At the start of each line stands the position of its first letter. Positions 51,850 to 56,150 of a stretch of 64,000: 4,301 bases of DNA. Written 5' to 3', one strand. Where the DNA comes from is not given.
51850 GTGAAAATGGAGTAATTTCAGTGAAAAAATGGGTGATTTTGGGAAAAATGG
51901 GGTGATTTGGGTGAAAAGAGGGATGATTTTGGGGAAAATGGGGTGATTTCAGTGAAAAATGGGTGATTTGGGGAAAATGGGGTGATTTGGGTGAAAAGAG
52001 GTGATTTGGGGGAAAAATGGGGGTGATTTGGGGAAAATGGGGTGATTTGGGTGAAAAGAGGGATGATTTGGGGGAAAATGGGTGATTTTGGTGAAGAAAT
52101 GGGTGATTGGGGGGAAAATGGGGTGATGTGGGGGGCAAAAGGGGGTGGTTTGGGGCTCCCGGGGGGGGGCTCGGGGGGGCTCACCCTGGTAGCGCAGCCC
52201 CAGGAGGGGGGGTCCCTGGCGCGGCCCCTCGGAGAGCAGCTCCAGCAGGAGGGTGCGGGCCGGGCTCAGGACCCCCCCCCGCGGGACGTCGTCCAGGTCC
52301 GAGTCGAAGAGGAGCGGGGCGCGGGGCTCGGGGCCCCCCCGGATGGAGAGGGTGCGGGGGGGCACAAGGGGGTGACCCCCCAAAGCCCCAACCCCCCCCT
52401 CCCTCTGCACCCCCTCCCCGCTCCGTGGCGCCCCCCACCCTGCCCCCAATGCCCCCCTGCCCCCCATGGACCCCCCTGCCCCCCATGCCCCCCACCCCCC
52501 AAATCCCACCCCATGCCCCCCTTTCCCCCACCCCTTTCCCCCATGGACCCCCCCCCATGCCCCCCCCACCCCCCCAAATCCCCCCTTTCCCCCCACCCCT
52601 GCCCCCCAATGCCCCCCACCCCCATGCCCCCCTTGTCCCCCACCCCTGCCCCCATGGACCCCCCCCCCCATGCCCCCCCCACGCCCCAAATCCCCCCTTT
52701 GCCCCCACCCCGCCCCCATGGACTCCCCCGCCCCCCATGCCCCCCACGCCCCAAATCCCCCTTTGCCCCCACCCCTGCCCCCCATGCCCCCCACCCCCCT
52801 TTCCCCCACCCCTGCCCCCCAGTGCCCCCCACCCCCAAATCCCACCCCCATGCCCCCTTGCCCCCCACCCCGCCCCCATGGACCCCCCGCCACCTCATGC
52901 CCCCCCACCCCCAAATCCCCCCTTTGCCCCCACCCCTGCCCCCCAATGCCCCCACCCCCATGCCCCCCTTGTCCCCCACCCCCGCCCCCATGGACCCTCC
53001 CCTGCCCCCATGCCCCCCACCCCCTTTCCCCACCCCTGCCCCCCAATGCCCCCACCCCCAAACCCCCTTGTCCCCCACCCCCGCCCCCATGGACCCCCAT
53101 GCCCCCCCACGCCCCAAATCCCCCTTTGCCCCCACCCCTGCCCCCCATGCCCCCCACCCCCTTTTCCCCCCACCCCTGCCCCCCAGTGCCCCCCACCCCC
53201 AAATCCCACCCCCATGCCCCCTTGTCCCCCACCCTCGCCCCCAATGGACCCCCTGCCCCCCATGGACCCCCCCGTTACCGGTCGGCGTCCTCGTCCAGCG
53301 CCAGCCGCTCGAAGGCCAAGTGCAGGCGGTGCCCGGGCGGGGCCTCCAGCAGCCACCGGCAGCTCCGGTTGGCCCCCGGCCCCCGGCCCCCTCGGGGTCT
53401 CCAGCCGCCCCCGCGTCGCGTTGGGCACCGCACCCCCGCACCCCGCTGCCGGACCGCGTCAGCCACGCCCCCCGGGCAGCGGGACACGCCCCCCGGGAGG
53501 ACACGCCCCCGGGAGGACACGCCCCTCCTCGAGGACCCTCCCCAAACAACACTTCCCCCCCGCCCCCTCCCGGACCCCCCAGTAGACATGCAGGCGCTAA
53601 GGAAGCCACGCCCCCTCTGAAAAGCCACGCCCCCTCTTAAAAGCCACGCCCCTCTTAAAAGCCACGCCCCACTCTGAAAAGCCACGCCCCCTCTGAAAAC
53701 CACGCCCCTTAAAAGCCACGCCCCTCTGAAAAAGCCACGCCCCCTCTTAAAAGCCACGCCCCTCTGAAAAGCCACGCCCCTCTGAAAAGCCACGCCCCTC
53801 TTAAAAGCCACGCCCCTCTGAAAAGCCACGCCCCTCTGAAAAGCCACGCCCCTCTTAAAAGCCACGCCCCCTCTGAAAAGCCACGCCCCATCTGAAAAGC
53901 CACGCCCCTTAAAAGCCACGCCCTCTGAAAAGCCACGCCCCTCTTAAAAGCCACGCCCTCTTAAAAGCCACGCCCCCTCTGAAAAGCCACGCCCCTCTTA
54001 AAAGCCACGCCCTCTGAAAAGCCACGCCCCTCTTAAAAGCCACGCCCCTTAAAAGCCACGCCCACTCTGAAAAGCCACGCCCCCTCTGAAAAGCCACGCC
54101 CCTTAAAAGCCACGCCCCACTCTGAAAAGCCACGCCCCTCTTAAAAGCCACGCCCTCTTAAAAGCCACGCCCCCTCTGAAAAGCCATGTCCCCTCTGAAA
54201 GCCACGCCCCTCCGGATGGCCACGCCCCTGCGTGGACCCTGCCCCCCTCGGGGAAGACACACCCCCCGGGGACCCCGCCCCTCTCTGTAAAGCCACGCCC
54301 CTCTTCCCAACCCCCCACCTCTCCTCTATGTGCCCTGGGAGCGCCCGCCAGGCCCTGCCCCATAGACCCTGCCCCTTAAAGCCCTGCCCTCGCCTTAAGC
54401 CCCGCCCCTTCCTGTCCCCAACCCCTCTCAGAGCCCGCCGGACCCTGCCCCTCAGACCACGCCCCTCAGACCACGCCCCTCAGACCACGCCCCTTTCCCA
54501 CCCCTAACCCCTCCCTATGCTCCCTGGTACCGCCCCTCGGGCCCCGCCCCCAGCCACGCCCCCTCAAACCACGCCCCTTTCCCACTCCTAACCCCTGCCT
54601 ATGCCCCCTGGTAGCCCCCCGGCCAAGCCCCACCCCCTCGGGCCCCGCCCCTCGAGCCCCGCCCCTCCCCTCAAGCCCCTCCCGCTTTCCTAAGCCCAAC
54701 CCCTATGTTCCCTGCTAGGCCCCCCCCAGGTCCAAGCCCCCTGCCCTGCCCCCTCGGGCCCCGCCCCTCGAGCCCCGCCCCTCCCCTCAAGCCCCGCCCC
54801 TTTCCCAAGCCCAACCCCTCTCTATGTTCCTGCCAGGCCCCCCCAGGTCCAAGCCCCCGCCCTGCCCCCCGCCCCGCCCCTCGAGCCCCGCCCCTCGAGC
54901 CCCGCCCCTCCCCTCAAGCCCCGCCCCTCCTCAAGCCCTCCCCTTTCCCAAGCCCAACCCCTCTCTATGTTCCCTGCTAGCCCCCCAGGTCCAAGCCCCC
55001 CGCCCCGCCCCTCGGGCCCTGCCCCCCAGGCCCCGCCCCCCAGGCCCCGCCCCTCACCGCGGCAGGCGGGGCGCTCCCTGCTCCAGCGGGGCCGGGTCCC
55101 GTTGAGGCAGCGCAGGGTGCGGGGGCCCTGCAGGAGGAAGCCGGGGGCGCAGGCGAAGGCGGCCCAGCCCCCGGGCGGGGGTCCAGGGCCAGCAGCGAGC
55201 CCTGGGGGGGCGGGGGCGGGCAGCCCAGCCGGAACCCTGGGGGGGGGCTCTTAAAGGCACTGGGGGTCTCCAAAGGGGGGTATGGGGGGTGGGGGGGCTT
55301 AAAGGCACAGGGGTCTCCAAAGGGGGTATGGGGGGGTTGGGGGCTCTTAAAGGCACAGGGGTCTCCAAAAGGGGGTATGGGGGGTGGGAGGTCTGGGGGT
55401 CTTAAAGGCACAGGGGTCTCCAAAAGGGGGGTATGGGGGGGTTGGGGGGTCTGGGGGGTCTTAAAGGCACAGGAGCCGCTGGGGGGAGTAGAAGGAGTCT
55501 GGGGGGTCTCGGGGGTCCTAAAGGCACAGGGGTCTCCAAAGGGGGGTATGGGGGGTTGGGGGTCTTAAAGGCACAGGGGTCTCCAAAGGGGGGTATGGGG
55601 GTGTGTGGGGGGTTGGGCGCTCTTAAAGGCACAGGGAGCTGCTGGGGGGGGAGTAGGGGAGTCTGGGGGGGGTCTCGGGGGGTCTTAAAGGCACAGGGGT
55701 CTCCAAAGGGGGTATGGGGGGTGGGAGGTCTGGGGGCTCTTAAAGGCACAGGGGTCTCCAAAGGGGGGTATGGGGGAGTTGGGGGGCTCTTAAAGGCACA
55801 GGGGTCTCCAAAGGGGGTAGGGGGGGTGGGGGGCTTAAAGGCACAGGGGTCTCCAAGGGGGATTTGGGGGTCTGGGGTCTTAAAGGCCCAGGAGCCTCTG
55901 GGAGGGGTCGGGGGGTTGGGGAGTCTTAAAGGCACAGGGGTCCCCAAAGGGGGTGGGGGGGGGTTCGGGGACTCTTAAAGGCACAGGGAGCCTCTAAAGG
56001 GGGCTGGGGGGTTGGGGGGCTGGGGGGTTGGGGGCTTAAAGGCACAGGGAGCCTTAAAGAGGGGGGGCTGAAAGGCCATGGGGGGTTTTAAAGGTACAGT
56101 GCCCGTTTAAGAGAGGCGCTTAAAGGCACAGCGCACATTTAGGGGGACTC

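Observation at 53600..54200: Tandem array of ~35 perfect KLF/Sp (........) boxes inside a SEZ6L2 intron, followed by a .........-rich array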

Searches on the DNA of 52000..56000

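Call 47: search_rna_families(source=window, start=52000, end=56000, threshold=gathering)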
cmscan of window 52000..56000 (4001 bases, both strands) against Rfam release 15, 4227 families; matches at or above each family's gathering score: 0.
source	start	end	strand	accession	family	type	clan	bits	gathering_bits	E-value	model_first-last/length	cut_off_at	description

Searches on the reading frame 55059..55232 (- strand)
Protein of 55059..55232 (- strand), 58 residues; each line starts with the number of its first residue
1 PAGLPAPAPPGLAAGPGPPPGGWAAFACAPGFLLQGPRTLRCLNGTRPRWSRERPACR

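Call 10: search_protein_families(library=pfam, proteins=[window:55059-55232:-], max_evalue=0.01)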
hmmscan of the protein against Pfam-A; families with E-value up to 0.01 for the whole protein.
seq(58 aa): 1 family
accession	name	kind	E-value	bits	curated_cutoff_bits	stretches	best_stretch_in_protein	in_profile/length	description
PF00084.26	Sushi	-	2.4e-05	25.1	20.7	1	24-57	25-56/56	Sushi repeat (SCR repeat)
